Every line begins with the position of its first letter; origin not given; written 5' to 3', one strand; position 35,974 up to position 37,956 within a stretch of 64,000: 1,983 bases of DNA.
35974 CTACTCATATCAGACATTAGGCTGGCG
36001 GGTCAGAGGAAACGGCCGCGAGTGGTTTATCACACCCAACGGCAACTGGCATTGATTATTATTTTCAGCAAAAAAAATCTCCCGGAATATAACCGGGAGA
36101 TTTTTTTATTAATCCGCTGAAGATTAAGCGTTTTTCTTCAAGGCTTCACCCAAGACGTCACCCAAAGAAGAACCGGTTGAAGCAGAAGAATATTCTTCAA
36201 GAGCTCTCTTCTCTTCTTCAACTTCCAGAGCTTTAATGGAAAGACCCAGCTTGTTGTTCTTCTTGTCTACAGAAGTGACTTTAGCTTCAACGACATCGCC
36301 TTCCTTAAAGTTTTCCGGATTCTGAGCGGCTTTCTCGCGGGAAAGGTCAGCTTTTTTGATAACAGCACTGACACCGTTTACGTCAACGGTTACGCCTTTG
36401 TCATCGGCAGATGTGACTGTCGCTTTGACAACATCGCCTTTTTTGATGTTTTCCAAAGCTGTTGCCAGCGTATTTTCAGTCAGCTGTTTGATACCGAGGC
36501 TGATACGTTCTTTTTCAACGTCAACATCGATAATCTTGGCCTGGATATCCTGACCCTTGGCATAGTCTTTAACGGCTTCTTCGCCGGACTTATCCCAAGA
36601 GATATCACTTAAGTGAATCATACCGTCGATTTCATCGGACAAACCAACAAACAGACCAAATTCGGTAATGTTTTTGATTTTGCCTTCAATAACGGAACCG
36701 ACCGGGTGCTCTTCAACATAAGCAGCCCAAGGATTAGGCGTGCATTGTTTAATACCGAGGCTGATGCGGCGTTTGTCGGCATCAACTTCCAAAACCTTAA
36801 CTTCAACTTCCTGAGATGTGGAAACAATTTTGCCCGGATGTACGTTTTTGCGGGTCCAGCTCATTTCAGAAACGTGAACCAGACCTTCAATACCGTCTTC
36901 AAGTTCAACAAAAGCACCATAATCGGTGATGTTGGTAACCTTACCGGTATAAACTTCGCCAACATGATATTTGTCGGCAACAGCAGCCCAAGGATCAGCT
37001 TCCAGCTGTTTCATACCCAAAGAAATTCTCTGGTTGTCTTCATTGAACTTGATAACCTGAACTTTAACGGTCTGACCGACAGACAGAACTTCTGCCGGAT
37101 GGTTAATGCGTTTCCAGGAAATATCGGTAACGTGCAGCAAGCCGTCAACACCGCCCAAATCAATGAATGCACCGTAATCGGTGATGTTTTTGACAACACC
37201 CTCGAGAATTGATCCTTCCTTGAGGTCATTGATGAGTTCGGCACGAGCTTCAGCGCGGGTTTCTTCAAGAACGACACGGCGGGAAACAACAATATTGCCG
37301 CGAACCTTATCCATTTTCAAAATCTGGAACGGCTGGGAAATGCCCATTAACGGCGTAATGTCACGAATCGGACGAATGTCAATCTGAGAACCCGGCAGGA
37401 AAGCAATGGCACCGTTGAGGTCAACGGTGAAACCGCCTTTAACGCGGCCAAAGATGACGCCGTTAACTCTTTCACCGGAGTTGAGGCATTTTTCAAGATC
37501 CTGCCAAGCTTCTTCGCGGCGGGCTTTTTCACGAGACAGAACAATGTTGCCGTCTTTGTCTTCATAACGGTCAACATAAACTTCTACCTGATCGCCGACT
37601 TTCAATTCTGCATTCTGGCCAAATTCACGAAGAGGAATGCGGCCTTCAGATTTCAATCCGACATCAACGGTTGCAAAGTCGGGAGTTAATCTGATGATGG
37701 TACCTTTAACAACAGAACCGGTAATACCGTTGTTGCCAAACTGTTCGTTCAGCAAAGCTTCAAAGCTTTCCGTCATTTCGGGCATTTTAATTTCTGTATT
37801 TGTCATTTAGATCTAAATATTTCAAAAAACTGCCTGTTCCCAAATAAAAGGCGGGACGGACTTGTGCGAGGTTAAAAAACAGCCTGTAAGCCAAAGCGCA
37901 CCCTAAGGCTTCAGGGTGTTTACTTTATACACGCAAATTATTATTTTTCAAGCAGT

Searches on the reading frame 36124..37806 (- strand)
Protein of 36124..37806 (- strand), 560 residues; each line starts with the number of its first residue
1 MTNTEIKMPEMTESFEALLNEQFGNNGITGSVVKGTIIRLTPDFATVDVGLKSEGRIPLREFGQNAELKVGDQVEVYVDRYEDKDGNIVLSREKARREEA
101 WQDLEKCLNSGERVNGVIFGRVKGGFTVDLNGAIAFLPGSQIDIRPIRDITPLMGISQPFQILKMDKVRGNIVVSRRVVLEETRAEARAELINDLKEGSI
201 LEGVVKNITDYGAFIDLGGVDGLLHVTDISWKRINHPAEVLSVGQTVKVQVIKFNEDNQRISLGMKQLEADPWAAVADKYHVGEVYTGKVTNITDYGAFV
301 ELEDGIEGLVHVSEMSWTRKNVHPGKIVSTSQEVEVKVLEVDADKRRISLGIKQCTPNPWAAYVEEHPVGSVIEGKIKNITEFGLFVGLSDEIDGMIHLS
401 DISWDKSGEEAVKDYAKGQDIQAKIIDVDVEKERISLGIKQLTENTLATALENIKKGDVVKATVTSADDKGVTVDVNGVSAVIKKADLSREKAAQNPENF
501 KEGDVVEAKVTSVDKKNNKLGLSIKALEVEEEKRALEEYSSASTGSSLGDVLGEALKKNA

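Call 3: search_protein_families(library=pfam, proteins=[window:36124-37806:-], max_evalue=0.01)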
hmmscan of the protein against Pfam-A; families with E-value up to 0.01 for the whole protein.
window:36124-37806:- (560 aa): 8 families
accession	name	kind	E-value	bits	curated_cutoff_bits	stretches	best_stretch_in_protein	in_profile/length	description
PF00575.29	S1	-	2.5e-103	339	22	6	280-353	2-74/74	S1 RNA binding domain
PF23459.1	S1_RRP5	-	1.4e-27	96.4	27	3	195-256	1-63/72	RRP5 S1 domain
PF21710.3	Spt6_S1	-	8.2e-20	71.3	27.5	3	369-435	16-82/91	Spt6, S1/OB domain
PF13509.12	S1_2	-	9.2e-11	42.1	21.8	1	30-91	2-59/61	S1 domain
PF17092.11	PCB_OB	-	3.4e-09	37.9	27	0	272-332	20-81/111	Penicillin-binding protein OB-like domain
PF18614.7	RNase_II_C_S1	-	3.8e-05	23.9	26.6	0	460-517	3-51/59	RNase II-type exonuclease C-terminal S1 domain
PF24685.1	OB_RRP5_4th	-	0.00047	20.6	31.5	0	477-513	35-71/92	RRP5 OB-fold domain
PF22708.2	S1CSD-TOTE-1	-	0.0063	16.4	27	0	52-86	28-60/65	S1/CSD-like domain 1 of the TOTE conflict systems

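Call 4: search_protein_families(library=ncbifam, proteins=[window:36124-37806:-], max_evalue=0.01)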
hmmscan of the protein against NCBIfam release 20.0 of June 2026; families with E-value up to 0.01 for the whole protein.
window:36124-37806:- (560 aa): 33 families (the best 25 are shown)
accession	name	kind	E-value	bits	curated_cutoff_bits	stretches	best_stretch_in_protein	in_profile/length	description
NF004955.0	PRK06299.1-5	equivalog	2e-271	901.2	878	1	9-559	6-562/566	30S ribosomal protein S1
NF004952.0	PRK06299.1-2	equivalog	6.6e-219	728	524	1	10-557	28-579/580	30S ribosomal protein S1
NF004954.0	PRK06299.1-4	equivalog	8e-212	704.3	727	1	11-558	1-554/560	30S ribosomal protein S1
TIGR00717.1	rpsA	equivalog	5.3e-197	655.4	577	1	13-525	1-516/516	30S ribosomal protein S1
NF004951.0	PRK06299.1-1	equivalog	9.3e-196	651.4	918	1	11-557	1-551/556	30S ribosomal protein S1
NF000907.0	PRK00087.1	equivalog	9.8e-178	592.4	624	3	7-358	280-638/671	bifunctional 4-hydroxy-3-methylbut-2-enyl diphosphate reductase/30S ribosomal protein S1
NF004953.0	PRK06299.1-3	equivalog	4.2e-176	586.6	720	1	10-551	27-566/580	30S ribosomal protein S1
NF005208.0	PRK06676.1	equivalog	3.3e-153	510.3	368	3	12-319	3-315/391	30S ribosomal protein S1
NF005911.0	PRK07899.1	equivalog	2.5e-124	415.6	691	3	30-316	36-327/486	30S ribosomal protein S1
NF010379.0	PRK13806.1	equivalog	3.3e-122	408.6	648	2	4-389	6-399/491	30S ribosomal protein S1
NF004956.0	PRK06299.1-6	equivalog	2.7e-116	389.4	711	1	10-556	12-553/554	30S ribosomal protein S1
NF005639.0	PRK07400.1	equivalog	8e-68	228.6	460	4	12-280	15-279/318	30S ribosomal protein S1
NF005973.0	PRK08059.1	equivalog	3e-60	201.8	148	4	278-359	3-83/123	S1 domain-containing post-transcriptional regulator GSP13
NF040579.1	S1_dom_CvfD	subfamily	1.2e-58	196.3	117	4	280-359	1-79/113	CvfD/Ygs/GSP13 family RNA-binding post-transcriptional regulator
NF004473.0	PRK05807.1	equivalog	3.4e-46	157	178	4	280-357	3-77/136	S1 domain-containing RNA-binding protein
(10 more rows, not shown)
